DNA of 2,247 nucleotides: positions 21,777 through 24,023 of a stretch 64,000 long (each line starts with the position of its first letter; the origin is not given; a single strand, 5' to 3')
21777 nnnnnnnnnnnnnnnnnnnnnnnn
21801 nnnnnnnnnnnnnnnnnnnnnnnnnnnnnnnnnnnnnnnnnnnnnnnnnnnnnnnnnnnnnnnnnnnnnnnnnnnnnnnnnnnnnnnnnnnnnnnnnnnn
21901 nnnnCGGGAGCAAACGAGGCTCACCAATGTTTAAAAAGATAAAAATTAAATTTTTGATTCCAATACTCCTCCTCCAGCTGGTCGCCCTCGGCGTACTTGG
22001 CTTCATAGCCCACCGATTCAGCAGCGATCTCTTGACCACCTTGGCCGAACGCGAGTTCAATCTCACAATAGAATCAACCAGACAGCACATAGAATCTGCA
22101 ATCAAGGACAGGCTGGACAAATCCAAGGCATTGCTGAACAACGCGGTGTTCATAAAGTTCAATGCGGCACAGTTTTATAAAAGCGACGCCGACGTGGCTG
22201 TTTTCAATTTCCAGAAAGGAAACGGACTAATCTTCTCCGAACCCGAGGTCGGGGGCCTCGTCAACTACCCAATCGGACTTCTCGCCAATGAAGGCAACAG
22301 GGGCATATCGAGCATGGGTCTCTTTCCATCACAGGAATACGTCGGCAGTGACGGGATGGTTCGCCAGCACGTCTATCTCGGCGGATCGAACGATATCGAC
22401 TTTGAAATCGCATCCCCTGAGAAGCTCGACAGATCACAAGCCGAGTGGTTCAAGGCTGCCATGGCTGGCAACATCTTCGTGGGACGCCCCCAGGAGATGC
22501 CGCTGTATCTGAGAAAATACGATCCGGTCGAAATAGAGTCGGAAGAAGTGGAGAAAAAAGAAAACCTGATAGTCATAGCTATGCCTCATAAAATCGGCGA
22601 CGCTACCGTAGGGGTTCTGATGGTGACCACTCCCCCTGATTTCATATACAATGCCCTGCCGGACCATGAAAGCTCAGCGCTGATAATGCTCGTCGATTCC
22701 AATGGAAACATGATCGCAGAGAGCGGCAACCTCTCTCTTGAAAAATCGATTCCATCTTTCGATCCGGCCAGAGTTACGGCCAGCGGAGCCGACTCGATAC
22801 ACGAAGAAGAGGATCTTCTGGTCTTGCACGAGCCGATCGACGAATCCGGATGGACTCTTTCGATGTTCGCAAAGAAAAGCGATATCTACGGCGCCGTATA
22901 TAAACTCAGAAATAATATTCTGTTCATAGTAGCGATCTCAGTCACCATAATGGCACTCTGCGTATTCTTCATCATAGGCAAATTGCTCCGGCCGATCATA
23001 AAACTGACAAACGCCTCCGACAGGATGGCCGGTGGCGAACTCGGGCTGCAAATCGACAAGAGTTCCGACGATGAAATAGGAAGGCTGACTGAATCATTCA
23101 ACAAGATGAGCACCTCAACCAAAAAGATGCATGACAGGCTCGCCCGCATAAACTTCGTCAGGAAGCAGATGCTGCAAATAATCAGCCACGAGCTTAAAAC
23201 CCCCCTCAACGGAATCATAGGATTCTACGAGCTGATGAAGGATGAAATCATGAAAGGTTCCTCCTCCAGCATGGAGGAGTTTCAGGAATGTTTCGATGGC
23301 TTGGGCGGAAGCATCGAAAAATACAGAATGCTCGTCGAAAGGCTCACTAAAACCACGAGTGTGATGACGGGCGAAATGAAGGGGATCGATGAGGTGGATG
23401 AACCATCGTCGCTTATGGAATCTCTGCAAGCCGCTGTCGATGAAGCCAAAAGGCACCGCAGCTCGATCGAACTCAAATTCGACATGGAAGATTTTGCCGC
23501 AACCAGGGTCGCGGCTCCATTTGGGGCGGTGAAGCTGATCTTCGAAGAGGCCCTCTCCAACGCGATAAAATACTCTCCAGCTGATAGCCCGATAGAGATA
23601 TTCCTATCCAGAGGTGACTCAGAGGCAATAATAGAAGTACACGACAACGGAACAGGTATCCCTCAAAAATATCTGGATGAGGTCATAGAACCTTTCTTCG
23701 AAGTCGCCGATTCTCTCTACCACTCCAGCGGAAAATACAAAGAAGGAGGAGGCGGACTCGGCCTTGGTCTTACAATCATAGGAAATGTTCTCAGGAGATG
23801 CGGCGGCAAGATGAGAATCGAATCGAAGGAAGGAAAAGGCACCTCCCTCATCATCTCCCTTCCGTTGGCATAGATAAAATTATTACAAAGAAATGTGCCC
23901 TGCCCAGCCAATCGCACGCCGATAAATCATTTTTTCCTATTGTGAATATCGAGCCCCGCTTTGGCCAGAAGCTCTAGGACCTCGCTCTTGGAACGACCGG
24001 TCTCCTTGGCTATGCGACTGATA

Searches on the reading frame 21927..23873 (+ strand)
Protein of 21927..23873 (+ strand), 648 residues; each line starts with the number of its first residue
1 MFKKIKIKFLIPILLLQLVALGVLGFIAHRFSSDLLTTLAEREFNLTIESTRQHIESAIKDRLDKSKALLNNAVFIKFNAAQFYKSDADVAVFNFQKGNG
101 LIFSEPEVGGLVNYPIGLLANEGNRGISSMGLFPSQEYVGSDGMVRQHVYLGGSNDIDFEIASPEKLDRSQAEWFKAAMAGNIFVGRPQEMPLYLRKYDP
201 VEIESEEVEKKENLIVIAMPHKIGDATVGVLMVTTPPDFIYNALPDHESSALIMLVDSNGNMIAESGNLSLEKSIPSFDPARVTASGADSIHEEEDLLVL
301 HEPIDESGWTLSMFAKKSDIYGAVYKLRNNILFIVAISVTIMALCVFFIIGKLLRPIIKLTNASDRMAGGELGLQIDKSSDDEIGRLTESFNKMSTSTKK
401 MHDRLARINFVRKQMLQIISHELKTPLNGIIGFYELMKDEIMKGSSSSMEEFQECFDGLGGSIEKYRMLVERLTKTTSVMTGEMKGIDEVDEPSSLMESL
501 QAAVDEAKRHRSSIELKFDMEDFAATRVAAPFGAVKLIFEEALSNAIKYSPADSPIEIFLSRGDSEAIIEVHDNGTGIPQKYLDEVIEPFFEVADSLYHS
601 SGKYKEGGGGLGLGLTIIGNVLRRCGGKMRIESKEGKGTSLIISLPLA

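Call 56: search_protein_families(library=pfam, proteins=[window:21927-23873:+], max_evalue=0.001)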
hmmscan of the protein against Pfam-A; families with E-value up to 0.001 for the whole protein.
window:21927-23873:+ (648 aa): 6 families
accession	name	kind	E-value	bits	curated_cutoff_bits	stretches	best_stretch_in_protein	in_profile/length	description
PF02518.31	HATPase_c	-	4e-22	79.2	26.4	1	535-647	6-109/111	Histidine kinase-, DNA gyrase B-, and HSP90-like ATPase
PF00672.30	HAMP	-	3.5e-12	46.9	25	1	348-397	1-50/53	HAMP domain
PF02743.24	dCache_1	-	3.2e-10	40.4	45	1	38-311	5-237/240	Cache domain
PF00512.31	HisKA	-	9.9e-10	38.8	26.9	1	412-473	2-57/66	His Kinase A (phospho-acceptor) domain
PF13581.12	HATPase_c_2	-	1.4e-05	25.5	27.4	1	533-625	30-112/127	Histidine kinase-like ATPase domain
PF14501.12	HATPase_c_5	-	0.00082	19.7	22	0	537-637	8-94/102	GHKL domain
